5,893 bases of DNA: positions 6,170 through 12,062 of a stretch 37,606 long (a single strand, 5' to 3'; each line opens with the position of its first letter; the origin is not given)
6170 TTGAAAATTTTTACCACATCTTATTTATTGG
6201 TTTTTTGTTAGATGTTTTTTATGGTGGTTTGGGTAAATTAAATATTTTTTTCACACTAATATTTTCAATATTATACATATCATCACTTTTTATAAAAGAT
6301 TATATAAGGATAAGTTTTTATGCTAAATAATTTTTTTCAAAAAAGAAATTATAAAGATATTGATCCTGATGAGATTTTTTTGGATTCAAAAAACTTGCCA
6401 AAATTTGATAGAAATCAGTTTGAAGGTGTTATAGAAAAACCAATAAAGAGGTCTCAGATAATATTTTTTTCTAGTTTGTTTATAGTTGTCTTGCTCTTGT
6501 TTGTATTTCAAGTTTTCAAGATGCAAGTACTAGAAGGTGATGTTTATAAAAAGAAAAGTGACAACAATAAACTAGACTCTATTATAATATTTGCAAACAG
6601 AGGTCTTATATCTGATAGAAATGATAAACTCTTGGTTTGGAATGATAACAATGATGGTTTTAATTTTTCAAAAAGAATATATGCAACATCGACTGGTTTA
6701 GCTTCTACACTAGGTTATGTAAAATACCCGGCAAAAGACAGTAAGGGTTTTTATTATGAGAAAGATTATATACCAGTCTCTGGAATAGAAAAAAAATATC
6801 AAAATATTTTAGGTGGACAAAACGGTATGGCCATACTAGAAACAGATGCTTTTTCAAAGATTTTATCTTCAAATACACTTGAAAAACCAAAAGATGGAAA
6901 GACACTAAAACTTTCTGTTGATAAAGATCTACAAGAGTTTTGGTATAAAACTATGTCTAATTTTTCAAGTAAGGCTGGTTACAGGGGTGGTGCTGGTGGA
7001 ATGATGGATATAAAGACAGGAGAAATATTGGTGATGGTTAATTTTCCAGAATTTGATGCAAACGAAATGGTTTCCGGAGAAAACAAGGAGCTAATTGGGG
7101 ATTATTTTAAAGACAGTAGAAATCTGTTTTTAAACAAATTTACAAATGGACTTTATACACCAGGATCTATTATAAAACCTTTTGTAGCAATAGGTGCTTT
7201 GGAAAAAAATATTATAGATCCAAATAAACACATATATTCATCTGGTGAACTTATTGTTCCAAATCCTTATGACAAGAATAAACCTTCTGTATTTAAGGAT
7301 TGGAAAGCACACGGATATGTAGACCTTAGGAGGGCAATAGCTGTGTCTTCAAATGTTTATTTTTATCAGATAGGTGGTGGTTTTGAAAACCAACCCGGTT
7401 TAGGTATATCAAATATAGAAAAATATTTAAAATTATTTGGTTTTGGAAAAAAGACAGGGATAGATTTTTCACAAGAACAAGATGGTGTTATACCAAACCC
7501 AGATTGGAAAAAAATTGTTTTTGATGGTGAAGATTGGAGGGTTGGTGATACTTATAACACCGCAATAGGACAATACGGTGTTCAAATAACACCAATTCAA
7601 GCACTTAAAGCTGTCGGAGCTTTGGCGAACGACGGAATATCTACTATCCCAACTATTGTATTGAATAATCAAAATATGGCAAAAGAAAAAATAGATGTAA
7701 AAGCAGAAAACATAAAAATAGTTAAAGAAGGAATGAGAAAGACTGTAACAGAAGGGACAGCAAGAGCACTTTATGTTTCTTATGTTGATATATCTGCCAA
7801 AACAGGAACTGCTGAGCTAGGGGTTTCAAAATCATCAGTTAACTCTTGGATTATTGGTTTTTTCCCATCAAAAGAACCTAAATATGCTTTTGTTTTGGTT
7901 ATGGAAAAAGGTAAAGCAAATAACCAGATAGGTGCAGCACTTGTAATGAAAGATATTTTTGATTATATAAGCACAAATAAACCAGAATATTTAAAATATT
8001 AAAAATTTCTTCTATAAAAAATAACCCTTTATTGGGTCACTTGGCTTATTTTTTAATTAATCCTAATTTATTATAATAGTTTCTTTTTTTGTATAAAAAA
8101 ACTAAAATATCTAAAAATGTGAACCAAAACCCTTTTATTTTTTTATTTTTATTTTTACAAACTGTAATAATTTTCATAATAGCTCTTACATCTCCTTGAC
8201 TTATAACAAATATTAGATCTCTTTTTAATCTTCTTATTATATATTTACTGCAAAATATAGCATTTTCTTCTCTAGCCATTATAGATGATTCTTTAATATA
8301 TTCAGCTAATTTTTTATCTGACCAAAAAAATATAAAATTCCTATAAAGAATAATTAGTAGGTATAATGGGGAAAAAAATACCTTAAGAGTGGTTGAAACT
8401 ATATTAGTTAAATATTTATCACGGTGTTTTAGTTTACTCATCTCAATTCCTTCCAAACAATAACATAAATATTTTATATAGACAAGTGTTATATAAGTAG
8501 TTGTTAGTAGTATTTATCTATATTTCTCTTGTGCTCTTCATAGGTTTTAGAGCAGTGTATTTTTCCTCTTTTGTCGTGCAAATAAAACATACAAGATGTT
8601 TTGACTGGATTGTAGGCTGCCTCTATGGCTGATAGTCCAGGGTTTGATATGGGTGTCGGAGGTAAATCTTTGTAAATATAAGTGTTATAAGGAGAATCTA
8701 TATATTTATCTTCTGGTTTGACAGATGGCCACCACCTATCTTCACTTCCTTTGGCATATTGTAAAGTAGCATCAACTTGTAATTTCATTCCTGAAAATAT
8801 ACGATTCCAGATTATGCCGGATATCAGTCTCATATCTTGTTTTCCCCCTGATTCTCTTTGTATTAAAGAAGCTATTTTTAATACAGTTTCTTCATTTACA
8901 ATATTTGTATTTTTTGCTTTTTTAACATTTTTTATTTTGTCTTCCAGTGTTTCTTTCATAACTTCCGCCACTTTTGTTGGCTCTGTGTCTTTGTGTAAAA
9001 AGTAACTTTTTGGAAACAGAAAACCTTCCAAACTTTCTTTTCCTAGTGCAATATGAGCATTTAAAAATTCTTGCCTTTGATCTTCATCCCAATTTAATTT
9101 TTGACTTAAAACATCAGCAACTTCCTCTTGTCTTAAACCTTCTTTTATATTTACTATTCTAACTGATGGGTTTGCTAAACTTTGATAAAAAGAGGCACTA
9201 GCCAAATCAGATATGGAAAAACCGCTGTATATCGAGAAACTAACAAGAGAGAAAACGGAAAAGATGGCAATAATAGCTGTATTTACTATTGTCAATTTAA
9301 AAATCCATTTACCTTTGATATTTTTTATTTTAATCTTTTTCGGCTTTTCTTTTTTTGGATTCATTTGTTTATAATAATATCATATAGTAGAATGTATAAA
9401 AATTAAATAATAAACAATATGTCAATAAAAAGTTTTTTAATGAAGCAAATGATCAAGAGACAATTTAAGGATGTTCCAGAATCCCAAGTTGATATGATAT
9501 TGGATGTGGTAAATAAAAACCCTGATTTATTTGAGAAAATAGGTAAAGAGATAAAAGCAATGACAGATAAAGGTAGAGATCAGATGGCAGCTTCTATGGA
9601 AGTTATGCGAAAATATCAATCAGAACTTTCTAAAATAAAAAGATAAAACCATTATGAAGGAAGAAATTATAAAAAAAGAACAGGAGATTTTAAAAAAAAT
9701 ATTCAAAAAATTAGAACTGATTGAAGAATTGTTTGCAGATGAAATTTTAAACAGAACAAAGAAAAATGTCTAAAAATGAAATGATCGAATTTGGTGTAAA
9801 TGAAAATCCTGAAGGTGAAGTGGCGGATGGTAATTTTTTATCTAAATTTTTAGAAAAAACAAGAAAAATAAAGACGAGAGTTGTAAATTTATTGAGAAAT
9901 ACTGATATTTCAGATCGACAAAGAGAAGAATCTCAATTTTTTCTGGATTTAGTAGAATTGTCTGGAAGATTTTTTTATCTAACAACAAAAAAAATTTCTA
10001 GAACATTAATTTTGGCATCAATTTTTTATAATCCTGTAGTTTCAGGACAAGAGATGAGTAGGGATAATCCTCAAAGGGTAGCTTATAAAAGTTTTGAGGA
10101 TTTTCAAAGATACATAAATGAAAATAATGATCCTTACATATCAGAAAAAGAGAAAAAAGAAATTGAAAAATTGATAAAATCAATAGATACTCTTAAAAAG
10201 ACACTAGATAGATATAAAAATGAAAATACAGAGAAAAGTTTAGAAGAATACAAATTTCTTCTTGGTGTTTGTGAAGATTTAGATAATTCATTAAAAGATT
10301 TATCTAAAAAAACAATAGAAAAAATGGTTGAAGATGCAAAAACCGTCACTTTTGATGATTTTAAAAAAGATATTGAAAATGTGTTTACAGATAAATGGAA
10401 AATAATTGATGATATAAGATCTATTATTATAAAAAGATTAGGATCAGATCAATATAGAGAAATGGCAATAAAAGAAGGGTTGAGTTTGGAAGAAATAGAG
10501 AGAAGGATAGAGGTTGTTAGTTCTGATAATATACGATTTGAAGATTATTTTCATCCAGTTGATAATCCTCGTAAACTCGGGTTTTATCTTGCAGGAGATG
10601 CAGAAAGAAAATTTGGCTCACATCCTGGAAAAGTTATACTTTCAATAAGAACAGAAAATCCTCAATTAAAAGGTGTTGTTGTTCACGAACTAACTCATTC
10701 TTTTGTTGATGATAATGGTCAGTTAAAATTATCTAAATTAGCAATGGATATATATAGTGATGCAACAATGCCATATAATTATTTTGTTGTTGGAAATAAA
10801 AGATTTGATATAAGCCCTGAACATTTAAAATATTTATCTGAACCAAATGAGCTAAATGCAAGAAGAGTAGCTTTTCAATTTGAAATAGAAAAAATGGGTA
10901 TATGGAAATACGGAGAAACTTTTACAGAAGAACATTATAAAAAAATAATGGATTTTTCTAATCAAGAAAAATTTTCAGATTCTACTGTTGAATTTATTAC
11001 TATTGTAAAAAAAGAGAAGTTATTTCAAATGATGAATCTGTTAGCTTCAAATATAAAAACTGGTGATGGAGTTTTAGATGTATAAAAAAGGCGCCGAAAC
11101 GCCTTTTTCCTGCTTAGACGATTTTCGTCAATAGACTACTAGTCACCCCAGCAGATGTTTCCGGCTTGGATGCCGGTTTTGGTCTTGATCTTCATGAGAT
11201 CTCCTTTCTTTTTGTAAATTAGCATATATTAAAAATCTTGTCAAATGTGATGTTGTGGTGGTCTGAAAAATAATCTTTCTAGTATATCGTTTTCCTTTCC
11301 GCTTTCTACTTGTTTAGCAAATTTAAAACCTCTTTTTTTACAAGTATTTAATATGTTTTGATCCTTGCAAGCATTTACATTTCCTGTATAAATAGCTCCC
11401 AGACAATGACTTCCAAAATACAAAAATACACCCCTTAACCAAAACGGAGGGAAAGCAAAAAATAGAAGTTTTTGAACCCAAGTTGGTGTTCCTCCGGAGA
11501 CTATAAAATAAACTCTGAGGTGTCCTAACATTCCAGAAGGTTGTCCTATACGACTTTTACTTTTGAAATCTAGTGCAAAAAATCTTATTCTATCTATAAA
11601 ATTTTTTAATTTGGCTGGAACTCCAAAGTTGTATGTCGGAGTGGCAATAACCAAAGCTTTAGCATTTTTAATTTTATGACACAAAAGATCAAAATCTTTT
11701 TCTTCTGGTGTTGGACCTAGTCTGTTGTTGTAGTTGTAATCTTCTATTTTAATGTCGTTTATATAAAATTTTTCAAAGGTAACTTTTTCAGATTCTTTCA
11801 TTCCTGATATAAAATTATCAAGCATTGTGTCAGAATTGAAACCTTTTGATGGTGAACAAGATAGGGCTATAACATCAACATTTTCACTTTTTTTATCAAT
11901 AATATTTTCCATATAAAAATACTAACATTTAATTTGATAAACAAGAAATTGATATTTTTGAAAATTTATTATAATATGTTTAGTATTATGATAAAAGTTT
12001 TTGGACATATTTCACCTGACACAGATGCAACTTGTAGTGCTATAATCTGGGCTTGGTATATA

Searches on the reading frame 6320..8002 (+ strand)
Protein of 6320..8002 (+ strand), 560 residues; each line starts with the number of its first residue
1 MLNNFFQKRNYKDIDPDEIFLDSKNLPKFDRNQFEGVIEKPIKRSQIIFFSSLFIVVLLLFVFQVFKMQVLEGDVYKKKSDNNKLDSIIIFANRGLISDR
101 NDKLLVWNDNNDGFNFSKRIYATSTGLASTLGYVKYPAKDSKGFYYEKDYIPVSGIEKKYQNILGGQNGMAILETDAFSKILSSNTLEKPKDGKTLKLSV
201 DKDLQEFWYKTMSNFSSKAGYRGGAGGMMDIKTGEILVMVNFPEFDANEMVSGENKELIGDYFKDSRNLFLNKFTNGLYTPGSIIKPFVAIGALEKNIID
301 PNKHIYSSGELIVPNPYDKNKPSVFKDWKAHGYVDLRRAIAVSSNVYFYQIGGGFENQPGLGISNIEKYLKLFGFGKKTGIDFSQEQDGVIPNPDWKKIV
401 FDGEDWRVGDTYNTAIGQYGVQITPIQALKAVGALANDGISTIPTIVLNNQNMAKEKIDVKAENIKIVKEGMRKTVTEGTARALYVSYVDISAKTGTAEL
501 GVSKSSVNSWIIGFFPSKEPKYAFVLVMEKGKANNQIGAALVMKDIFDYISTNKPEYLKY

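Call 6: search_protein_families(library=pfam, max_evalue=0.001, proteins=[window:6320-8002:+])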
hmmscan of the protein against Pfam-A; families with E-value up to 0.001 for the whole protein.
window:6320-8002:+ (560 aa): 2 families
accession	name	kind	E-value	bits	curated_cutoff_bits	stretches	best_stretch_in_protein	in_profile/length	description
PF00905.27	Transpeptidase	-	4e-59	200.7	22.1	1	227-547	4-298/299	Penicillin binding protein transpeptidase domain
PF03717.20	PBP_dimer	-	1.5e-09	39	24.4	1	117-183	106-177/180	Penicillin-binding Protein dimerisation domain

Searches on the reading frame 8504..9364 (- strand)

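Call 6: search_protein_families(library=pfam, max_evalue=0.001, proteins=[window:8504-9364:-])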
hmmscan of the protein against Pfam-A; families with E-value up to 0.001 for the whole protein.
window:8504-9364:- (286 aa): 1 family
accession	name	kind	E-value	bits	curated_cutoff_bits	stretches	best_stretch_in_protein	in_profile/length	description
PF02618.21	YceG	-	3e-57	194.7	32.4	1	57-284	55-275/275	YceG-like family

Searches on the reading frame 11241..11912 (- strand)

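Call 6: search_protein_families(library=pfam, max_evalue=0.001, proteins=[window:11241-11912:-])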
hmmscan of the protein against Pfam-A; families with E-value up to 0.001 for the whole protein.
window:11241-11912:- (223 aa): 2 families
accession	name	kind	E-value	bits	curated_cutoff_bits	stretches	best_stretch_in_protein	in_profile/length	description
PF03358.20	FMN_red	-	1.3e-17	64.3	24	1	13-118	2-99/152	NADPH-dependent FMN reductase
PF02525.22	Flavodoxin_2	-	3.8e-16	59.8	27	1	15-186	4-185/198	Flavodoxin-like fold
